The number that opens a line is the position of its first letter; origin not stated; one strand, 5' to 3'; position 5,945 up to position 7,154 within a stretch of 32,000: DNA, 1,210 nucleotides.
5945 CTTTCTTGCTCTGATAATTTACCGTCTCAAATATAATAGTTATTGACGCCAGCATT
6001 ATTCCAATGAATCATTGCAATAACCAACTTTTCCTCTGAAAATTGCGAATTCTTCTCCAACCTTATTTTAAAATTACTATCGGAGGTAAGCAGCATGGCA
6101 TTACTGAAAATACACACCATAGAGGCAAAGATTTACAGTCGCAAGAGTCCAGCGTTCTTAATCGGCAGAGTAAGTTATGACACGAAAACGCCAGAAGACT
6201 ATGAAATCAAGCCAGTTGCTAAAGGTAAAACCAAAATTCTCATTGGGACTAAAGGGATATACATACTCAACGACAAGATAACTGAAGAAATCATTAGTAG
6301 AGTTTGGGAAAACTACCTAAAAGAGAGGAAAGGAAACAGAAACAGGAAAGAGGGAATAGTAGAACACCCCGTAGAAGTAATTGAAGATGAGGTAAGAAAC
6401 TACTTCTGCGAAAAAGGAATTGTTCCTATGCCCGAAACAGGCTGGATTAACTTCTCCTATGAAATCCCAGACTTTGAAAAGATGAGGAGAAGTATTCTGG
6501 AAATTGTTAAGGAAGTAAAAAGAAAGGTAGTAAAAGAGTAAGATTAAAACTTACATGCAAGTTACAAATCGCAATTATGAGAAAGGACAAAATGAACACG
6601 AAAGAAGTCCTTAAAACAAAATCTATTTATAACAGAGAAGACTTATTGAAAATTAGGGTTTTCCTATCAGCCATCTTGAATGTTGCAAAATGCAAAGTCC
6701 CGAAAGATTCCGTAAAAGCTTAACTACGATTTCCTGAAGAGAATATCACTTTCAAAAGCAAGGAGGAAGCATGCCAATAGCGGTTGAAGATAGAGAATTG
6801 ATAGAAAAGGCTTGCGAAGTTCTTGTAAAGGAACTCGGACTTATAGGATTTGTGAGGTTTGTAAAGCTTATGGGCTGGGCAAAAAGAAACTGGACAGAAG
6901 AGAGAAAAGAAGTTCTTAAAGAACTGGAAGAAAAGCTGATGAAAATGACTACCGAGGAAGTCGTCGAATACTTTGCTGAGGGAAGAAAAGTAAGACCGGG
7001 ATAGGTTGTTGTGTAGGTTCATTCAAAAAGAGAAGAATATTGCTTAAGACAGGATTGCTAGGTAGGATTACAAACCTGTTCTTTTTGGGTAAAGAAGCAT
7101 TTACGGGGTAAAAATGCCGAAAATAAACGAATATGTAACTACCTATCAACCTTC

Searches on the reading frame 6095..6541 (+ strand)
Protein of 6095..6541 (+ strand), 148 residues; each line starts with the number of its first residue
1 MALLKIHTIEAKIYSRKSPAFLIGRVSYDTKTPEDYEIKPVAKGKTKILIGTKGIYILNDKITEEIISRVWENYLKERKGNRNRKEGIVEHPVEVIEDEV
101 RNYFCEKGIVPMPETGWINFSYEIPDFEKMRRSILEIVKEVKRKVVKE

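Call 3: search_protein_families(library=pfam, proteins=[window:6095-6541:+], max_evalue=0.1)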
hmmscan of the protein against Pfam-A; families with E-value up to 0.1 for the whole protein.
window:6095-6541:+ (148 aa): 0 families

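Call 4: search_protein_families(library=padloc, proteins=[window:6095-6541:+], max_evalue=0.1)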
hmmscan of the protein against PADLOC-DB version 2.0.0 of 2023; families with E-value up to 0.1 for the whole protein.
window:6095-6541:+ (148 aa): 0 families

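Call 5: search_protein_families(library=ncbifam, proteins=[window:6095-6541:+], max_evalue=0.1)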
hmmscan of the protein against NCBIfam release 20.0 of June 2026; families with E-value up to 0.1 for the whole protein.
window:6095-6541:+ (148 aa): 0 families

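Call 71: search_protein_families(library=phrogs, proteins=[window:6095-6541:+], max_evalue=0.01)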
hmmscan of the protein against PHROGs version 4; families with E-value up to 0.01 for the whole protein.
window:6095-6541:+ (148 aa): 1 family
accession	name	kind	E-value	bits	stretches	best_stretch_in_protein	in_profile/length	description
phrog_28596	-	unknown function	0.0021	19.1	0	97-145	8-57/146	-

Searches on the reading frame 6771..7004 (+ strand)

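Call 3: search_protein_families(library=pfam, proteins=[window:6771-7004:+], max_evalue=0.1)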
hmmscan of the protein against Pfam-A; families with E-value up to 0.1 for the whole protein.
window:6771-7004:+ (77 aa): 1 family
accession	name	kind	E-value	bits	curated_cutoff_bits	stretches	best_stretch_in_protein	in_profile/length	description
PF06518.16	DUF1104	-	0.022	15.5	25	1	39-66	62-89/92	Protein of unknown function (DUF1104)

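Call 4: search_protein_families(library=padloc, proteins=[window:6771-7004:+], max_evalue=0.1)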
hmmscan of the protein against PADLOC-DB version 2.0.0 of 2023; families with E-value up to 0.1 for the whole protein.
window:6771-7004:+ (77 aa): 0 families

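Call 5: search_protein_families(library=ncbifam, proteins=[window:6771-7004:+], max_evalue=0.1)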
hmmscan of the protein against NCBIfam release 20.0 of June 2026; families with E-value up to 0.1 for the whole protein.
window:6771-7004:+ (77 aa): 0 families

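Call 71: search_protein_families(library=phrogs, proteins=[window:6771-7004:+], max_evalue=0.01)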
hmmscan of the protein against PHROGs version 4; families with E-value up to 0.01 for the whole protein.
window:6771-7004:+ (77 aa): 0 families
